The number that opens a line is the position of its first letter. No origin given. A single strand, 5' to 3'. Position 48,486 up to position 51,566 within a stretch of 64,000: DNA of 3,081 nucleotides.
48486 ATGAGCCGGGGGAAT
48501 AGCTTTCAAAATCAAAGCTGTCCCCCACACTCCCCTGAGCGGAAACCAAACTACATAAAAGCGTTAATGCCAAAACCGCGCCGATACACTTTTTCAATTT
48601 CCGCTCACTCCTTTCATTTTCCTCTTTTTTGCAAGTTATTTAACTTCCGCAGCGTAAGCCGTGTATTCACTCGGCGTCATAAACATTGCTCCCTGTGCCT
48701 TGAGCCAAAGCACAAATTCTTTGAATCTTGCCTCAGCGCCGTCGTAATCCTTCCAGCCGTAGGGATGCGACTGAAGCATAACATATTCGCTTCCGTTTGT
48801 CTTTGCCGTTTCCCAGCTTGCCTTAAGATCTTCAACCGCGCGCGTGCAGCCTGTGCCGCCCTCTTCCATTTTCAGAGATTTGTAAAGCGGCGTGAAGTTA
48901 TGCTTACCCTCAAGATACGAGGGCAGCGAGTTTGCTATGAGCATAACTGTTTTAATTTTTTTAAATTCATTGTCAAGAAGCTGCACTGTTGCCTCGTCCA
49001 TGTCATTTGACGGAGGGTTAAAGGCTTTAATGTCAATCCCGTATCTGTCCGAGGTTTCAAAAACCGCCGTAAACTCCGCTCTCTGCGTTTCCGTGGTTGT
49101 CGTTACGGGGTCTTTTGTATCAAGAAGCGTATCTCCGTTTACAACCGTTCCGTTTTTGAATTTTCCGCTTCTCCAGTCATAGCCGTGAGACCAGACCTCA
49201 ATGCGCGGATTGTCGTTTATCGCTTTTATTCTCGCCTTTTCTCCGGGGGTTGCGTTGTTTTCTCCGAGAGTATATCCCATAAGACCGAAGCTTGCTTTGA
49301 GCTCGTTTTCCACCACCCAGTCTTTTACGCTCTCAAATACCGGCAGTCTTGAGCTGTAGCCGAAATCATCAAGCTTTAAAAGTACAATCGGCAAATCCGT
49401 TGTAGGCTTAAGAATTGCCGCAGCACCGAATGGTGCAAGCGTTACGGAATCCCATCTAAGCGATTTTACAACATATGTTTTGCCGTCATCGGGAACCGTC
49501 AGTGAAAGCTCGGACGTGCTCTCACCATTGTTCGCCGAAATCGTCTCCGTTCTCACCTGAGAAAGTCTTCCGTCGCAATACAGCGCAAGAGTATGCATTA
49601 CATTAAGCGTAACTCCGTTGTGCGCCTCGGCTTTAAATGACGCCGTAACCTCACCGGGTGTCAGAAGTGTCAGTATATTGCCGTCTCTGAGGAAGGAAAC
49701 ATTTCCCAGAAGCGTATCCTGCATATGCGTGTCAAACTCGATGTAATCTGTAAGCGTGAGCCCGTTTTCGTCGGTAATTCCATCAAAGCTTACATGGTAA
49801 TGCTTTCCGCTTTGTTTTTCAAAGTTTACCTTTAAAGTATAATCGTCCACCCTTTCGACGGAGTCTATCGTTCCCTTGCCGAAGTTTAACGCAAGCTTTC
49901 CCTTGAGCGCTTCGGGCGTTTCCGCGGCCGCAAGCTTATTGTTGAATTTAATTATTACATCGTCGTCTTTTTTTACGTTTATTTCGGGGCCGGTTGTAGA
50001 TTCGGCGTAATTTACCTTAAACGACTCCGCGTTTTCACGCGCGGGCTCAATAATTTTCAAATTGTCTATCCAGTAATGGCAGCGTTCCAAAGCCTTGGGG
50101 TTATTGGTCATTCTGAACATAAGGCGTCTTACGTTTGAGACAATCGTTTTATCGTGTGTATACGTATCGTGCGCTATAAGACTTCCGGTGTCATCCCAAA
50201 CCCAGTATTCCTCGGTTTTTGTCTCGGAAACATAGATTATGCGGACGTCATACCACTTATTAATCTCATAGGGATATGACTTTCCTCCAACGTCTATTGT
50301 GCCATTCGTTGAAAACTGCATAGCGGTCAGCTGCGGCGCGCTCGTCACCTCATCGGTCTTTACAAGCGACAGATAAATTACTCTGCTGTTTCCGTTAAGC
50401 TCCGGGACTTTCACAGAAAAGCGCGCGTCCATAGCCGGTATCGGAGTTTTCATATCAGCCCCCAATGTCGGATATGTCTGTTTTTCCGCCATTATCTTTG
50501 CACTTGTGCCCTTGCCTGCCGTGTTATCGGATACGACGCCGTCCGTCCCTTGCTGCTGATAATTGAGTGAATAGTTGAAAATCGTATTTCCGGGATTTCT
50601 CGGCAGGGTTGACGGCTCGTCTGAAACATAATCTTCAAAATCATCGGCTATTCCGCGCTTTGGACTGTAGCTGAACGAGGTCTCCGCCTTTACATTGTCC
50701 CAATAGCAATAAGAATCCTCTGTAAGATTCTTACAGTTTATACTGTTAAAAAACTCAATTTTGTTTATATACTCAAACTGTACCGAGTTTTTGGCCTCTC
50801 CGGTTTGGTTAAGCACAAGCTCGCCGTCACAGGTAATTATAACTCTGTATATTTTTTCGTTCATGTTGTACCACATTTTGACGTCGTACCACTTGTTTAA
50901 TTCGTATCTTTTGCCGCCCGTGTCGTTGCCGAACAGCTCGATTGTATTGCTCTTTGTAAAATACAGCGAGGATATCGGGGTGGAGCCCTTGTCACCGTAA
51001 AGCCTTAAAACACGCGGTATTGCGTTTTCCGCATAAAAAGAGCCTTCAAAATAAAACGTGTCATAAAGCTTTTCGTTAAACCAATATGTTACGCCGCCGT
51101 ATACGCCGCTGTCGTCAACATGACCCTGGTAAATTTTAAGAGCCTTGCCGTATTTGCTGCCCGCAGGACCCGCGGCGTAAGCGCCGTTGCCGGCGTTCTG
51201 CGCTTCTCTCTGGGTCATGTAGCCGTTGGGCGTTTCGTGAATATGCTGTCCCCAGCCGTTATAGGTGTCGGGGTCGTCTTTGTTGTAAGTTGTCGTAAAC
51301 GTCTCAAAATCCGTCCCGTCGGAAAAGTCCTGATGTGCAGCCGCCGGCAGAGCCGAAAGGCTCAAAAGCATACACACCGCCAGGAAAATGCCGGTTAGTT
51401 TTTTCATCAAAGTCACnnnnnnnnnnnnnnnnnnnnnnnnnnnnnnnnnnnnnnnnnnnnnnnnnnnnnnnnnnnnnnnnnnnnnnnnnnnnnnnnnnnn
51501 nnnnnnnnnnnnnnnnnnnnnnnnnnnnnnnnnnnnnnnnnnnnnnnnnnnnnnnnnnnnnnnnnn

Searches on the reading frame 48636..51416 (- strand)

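Call 40: search_protein_families(library=pfam, proteins=[window:48636-51416:-], max_evalue=0.001)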
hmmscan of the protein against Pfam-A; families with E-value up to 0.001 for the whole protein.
window:48636-51416:- (926 aa): 1 family
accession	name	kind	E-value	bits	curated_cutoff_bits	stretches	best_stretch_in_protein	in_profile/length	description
PF10096.14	DUF2334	-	4.1e-05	23.7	26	1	679-838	3-154/203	Uncharacterized protein conserved in bacteria (DUF2334)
